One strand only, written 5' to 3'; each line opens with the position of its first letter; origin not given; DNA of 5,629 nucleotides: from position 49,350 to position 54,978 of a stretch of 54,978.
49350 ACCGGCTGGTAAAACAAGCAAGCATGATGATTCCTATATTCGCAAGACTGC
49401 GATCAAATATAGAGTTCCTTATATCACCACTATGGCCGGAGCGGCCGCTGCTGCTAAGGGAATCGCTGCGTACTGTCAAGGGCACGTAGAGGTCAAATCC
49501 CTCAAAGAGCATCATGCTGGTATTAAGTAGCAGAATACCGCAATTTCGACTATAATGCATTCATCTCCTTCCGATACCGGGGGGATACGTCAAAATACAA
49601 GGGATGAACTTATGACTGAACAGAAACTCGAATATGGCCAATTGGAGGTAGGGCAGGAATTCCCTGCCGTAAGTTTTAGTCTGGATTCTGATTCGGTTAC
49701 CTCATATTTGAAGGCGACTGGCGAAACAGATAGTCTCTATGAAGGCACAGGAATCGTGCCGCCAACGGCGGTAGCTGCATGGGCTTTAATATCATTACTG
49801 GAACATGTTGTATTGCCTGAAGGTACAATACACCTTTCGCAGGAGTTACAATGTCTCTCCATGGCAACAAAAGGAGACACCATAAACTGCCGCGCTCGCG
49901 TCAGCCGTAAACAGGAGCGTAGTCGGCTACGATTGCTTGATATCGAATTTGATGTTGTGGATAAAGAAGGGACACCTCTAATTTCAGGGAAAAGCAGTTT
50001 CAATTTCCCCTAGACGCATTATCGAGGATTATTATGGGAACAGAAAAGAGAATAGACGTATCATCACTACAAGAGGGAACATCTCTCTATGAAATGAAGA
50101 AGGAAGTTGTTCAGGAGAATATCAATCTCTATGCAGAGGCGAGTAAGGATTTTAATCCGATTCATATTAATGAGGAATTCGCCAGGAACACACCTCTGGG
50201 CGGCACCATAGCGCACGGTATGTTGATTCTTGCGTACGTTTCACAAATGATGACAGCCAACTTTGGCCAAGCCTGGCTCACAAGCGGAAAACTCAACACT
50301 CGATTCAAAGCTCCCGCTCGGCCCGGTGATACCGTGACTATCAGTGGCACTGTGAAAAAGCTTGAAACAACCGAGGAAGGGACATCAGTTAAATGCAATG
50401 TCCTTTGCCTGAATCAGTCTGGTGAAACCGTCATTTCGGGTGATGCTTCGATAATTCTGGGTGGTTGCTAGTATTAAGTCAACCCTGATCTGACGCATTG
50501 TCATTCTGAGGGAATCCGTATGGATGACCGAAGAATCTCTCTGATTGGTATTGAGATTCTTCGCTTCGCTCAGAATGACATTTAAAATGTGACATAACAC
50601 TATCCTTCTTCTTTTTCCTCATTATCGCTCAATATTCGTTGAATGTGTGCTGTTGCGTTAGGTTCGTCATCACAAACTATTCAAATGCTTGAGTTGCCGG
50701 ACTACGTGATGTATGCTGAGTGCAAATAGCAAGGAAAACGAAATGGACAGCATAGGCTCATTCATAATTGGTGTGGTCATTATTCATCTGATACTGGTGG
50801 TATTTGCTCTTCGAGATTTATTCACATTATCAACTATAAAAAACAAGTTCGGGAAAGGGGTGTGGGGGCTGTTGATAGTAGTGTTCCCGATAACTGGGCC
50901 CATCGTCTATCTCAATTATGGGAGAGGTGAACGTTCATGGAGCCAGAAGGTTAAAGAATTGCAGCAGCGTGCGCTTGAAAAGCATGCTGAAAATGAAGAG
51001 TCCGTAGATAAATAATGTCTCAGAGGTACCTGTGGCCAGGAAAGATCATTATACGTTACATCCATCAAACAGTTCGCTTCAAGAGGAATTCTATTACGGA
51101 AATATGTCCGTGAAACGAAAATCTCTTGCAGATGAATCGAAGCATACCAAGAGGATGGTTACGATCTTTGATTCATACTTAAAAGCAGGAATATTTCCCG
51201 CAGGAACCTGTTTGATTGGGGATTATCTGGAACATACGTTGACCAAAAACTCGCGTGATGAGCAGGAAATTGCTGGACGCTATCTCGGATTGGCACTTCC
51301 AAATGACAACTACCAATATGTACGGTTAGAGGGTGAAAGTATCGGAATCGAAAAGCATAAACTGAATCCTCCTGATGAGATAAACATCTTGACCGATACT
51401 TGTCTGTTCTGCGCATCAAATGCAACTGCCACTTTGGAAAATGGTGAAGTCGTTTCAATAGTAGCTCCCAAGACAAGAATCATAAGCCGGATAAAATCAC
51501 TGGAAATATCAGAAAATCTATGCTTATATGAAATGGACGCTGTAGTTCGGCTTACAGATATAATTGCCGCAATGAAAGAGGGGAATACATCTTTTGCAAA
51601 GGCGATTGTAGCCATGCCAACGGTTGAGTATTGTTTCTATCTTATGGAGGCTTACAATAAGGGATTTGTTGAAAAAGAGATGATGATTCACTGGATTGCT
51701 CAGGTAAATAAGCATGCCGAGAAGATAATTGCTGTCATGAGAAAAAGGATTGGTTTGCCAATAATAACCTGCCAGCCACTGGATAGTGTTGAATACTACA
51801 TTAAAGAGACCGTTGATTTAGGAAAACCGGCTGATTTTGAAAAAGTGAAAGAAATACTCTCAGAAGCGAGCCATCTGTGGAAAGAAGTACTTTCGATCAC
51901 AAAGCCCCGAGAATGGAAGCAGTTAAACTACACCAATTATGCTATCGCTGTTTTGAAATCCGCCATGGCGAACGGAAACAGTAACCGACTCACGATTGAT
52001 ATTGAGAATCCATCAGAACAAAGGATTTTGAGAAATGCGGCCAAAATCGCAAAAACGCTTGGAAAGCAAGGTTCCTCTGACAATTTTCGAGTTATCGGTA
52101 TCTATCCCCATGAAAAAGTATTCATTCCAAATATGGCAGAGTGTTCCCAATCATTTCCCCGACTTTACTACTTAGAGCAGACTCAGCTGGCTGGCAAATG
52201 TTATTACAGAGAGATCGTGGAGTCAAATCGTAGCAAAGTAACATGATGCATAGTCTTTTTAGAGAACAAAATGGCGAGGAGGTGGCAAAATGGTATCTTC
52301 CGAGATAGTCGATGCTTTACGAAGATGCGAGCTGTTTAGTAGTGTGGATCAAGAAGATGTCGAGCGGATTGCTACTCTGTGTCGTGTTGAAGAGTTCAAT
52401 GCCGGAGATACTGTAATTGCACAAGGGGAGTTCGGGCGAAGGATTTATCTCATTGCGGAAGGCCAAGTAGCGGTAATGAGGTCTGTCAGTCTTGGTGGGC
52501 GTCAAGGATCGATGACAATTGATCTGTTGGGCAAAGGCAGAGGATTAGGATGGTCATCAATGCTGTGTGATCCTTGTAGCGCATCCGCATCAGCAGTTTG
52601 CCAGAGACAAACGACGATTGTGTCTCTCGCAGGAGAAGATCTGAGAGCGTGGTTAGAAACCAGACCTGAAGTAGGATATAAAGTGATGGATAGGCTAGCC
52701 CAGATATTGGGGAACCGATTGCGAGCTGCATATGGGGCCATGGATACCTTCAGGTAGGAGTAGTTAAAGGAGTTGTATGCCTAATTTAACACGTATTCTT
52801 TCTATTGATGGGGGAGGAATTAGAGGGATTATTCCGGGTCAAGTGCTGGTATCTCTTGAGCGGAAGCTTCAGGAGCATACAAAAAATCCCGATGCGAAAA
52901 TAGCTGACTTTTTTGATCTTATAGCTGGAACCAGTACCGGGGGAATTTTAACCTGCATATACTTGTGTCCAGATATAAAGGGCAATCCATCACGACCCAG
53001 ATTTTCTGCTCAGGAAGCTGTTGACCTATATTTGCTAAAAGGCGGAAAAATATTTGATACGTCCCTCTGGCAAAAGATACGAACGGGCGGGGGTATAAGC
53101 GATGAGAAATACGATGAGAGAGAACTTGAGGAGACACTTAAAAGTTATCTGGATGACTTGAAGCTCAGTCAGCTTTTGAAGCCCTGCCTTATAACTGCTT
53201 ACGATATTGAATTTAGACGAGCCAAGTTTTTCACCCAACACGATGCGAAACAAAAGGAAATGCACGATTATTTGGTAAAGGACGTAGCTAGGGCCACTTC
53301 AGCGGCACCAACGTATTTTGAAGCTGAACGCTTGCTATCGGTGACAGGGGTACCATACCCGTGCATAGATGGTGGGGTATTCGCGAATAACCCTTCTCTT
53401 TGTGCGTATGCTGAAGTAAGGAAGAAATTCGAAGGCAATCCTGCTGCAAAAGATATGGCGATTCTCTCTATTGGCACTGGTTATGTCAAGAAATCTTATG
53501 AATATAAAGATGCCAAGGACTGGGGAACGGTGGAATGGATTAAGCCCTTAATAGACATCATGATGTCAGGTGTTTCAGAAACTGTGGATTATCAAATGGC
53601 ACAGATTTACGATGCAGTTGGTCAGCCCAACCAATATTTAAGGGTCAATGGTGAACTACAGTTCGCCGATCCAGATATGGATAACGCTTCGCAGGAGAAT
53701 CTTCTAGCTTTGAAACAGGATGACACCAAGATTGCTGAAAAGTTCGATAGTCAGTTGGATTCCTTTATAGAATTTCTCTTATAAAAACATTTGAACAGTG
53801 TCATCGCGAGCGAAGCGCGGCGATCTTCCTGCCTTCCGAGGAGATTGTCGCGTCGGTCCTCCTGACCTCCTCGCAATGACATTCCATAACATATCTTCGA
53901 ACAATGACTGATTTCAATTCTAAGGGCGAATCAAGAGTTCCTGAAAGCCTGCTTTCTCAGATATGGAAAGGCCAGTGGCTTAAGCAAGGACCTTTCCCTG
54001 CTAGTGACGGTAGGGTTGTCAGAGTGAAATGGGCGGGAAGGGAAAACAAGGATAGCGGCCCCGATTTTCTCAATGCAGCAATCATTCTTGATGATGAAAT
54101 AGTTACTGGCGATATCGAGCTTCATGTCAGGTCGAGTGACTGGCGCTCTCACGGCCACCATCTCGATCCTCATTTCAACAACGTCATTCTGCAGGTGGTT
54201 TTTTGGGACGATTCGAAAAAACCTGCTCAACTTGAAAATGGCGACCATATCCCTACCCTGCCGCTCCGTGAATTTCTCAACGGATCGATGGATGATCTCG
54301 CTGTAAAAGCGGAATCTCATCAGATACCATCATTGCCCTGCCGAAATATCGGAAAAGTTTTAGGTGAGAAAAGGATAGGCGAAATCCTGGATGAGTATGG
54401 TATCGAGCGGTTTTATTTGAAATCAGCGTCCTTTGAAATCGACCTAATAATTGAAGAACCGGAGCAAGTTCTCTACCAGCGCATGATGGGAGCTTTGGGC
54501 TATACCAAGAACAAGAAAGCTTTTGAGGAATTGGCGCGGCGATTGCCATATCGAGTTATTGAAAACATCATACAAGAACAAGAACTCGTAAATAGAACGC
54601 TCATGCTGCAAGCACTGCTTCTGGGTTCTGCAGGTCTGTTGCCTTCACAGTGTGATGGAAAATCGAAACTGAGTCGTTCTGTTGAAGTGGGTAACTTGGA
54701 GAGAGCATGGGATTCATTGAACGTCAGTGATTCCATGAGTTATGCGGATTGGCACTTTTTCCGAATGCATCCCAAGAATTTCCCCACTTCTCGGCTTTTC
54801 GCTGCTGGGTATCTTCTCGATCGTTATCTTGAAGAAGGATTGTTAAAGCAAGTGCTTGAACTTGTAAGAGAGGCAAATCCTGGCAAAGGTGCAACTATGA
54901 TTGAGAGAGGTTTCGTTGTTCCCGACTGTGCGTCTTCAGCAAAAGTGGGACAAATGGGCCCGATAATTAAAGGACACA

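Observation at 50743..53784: Four-gene cassette pairing a CapV-sized patatin phospholipase with a separate, output-less cNMP-binding domain and a 404-aa orphan: candidate undescribed nucleotide-sensing membrane-attack (defence-like) system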

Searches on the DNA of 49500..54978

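Call 43: search_rna_families(source=window, start=49500, end=54978, threshold=evalue, max_evalue=1)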
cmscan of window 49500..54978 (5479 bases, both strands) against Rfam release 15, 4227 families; matches with E-value up to 1: 0.
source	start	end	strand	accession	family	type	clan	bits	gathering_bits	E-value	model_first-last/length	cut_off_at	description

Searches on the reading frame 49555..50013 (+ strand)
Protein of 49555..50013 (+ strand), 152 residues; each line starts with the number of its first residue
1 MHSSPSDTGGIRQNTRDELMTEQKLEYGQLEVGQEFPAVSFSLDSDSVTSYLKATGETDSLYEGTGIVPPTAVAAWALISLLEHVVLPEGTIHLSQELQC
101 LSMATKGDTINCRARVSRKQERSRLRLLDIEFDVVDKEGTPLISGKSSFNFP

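Call 3: search_protein_families(library=pfam, proteins=[window:49555-50013:+], max_evalue=0.1)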
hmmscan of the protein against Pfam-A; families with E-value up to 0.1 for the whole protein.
window:49555-50013:+ (152 aa): 1 family
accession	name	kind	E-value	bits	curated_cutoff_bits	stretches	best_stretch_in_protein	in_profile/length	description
PF13452.11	FAS1_DH_region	-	9.4e-06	26.2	22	1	32-142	3-129/132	FAS1-like, dehydratase domain region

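Call 5: search_protein_families(library=ncbifam, proteins=[window:49555-50013:+], max_evalue=0.1)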
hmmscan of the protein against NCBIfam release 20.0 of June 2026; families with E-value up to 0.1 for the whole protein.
window:49555-50013:+ (152 aa): 1 family
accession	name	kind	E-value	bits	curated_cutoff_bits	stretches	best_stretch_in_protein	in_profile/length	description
NF006045.0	PRK08190.1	subfamily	1.3e-05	24.3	282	1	74-148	65-138/467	bifunctional enoyl-CoA hydratase/phosphate acetyltransferase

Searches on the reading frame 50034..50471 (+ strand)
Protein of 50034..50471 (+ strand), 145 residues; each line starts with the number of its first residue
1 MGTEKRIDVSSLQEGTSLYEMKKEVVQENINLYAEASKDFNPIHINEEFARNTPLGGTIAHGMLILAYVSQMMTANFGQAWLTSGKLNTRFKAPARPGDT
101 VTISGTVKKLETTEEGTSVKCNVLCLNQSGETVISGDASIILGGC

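Call 3: search_protein_families(library=pfam, proteins=[window:50034-50471:+], max_evalue=0.1)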
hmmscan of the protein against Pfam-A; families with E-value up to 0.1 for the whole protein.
window:50034-50471:+ (145 aa): 3 families
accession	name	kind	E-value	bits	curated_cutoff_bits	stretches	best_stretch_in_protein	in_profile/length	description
PF01575.25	MaoC_dehydratas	-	3e-21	75.7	27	1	20-115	13-109/123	MaoC like domain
PF13452.11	FAS1_DH_region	-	3e-09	37.6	22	1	15-134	4-130/132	FAS1-like, dehydratase domain region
PF03061.28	4HBT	-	0.00026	21.7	20.6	1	72-113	21-62/79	Thioesterase superfamily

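Call 5: search_protein_families(library=ncbifam, proteins=[window:50034-50471:+], max_evalue=0.1)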
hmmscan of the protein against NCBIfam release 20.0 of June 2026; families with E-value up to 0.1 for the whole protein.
window:50034-50471:+ (145 aa): 7 families
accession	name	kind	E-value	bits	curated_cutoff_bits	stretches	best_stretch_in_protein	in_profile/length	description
NF006045.0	PRK08190.1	subfamily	2.5e-18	66.2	282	1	20-141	21-140/467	bifunctional enoyl-CoA hydratase/phosphate acetyltransferase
TIGR02278.1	PaaN-DH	equivalog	2.8e-13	49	562.8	1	6-135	522-655/664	phenylacetic acid degradation bifunctional protein PaaZ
NF040620.1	fused_HadA_HadB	exception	3.3e-12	46.5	350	1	4-118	191-308/329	fused (3R)-hydroxyacyl-ACP dehydratase subunits HadA/HadB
NF010246.0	PRK13693.1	equivalog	2.2e-10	40.7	203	1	9-115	6-116/142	(3R)-hydroxyacyl-ACP dehydratase subunit HadB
NF040624.1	HadA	equivalog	7.6e-05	23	180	1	23-135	11-130/144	(3R)-hydroxyacyl-ACP dehydratase subunit HadA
NF003359.0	PRK04424.1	equivalog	0.074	12.6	183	1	23-122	73-166/190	transcription factor FapR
NF000582.1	PRK00006.1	equivalog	0.092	12.7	113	0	75-113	75-113/137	3-hydroxyacyl-ACP dehydratase FabZ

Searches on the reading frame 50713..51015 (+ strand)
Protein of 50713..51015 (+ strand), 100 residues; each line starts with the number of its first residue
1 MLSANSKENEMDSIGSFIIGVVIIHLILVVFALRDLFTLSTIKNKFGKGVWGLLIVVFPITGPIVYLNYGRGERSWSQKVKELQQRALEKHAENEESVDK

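Call 3: search_protein_families(library=pfam, proteins=[window:50713-51015:+], max_evalue=0.1)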
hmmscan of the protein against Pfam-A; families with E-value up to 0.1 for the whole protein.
window:50713-51015:+ (100 aa): 3 families
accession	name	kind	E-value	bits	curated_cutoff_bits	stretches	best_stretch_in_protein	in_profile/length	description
PF13396.11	PLDc_N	-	4.6e-07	30.1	23.3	1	27-68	1-39/42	Phospholipase_D-nuclease N-terminal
PF04548.22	AIG1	-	0.0071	16.1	27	1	23-58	83-123/212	AIG1 family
PF20990.2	DUF2207_C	-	0.1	12.8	33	0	12-87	136-203/247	Predicted membrane protein (DUF2207) C-terminal domain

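Call 4: search_protein_families(library=padloc, proteins=[window:50713-51015:+], max_evalue=0.1)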
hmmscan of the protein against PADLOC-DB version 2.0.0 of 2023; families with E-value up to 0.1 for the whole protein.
window:50713-51015:+ (100 aa): 0 families

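Call 5: search_protein_families(library=ncbifam, proteins=[window:50713-51015:+], max_evalue=0.1)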
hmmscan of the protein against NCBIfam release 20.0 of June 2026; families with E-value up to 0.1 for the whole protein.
window:50713-51015:+ (100 aa): 2 families
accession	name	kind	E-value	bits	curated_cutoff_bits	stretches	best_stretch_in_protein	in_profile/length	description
TIGR04265.1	bac_cardiolipin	equivalog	0.00047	19.2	290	1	23-94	9-80/483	cardiolipin synthase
NF038216.1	ABZJ_00895_fam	subfamily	0.027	14.4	33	1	13-76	67-131/134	ABZJ_00895 family protein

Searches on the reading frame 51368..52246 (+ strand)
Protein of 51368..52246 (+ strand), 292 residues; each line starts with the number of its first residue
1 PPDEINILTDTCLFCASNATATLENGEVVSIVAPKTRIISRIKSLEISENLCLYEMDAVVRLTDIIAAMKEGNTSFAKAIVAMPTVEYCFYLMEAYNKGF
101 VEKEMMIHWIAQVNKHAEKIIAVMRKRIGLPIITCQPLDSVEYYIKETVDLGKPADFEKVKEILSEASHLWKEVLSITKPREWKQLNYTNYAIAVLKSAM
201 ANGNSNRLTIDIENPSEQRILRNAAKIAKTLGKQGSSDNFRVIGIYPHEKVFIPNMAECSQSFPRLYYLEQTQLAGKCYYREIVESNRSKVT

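Call 72: predict_structure(alignment_id=A4)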
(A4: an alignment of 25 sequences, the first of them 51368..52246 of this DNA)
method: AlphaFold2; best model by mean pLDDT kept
length: 292 residues; sequences in the alignment: 25
mean_pLDDT: 85.3   pTM: 0.81
mean pLDDT of the five models: 85.3, 84.3, 83.1, 82.6, 81.9
residues with pLDDT >= 90: 175; 70-90: 69; 50-70: 36; < 50: 12
segments of 3 or more residues with pLDDT < 50: 258-262, 290-292
pLDDT, mean of each block of 10 residues (from residue 1): 87 78 93 85 91 83 89 91 91 96 96 93 92 93 97 97 97 97 94 94 86 83 95 93 81 51 51 53 55 38
secondary structure, 60 per line:
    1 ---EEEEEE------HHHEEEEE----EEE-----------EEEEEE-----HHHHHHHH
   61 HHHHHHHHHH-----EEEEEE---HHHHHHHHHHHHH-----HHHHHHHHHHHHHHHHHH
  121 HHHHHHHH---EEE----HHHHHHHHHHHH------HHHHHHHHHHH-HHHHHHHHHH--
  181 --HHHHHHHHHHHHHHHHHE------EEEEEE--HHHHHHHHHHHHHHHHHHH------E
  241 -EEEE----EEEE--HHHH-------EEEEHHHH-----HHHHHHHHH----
elements in order: E4-9 E19-23 E28-30 E42-47 H53-70 E76-81 H85-97 H103-128 E132-134 H139-150 H157-167 H169-178 H183-199 E207-212 H215-233 E242-245 E250-253 H256-259 E267-270 H271-274 H280-288

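Call 75: fold_search(model_id=the predicted structure, library=pdb)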
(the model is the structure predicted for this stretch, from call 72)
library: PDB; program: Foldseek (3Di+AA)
matches with E <= 10: 564; with E <= 0.001: 0
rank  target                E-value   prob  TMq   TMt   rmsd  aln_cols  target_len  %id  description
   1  5ocd_E                1.2e-02  0.84  0.33  0.40  10.4       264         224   10  structure of a CDPS from Fluoribacter dumoffii (released 2018-08-01)
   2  3a04                  1.3e-02  0.97  0.36  0.29   8.2       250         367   11  Crystal structure of tryptophanyl-tRNA synthetase from hyperthermophilic archaeon, Aeropyrum pernix K1 (released 2010-03-09)
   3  5ocd_F                1.5e-02  0.77  0.33  0.40  11.2       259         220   12  structure of a CDPS from Fluoribacter dumoffii (released 2018-08-01)
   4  9i5m_B                1.7e-02  0.89  0.34  0.42   9.8       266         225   11  Structure of cyclodipeptide synthase from Nocardia brasiliensis (Nbra-CDPS) (released 2026-02-18)
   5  5ocd_D                2.1e-02  0.77  0.33  0.40  10.8       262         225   11  structure of a CDPS from Fluoribacter dumoffii (released 2018-08-01)
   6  5ocd_G                2.1e-02  0.75  0.33  0.40  10.5       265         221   10  structure of a CDPS from Fluoribacter dumoffii (released 2018-08-01)
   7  9iam_A                2.2e-02  0.80  0.32  0.39  11.7       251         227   12  Structure of cyclodipeptide synthase from Nocardia brasiliensis (Nbra-CDPS) in complex with alanylated RNA microhelice (released 2026-03-11)
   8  5ocd_I                2.8e-02  0.75  0.33  0.41  11.2       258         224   10  structure of a CDPS from Fluoribacter dumoffii (released 2018-08-01)
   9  5ocd_H                4.6e-02  0.63  0.33  0.40  11.1       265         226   10  structure of a CDPS from Fluoribacter dumoffii (released 2018-08-01)
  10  5ocd_C                4.6e-02  0.60  0.33  0.41  11.0       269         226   12  structure of a CDPS from Fluoribacter dumoffii (released 2018-08-01)
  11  9iam_B                4.6e-02  0.57  0.30  0.36  11.6       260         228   12  Structure of cyclodipeptide synthase from Nocardia brasiliensis (Nbra-CDPS) in complex with alanylated RNA microhelice (released 2026-03-11)
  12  9iaj_A                4.8e-02  0.63  0.32  0.38  12.1       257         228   11  Structure of cyclodipeptide synthase from Nocardia brasiliensis (Nbra-CDPS) in complex with RNA microhelices mimicking (released 2026-03-04)
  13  9iam_C                5.1e-02  0.51  0.32  0.38  16.0       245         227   12  Structure of cyclodipeptide synthase from Nocardia brasiliensis (Nbra-CDPS) in complex with alanylated RNA microhelice (released 2026-03-11)
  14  5ocd_A                5.8e-02  0.63  0.33  0.40  11.2       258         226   10  structure of a CDPS from Fluoribacter dumoffii (released 2018-08-01)
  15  9i5m_A                7.0e-02  0.60  0.33  0.40  11.9       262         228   11  Structure of cyclodipeptide synthase from Nocardia brasiliensis (Nbra-CDPS) (released 2026-02-18)
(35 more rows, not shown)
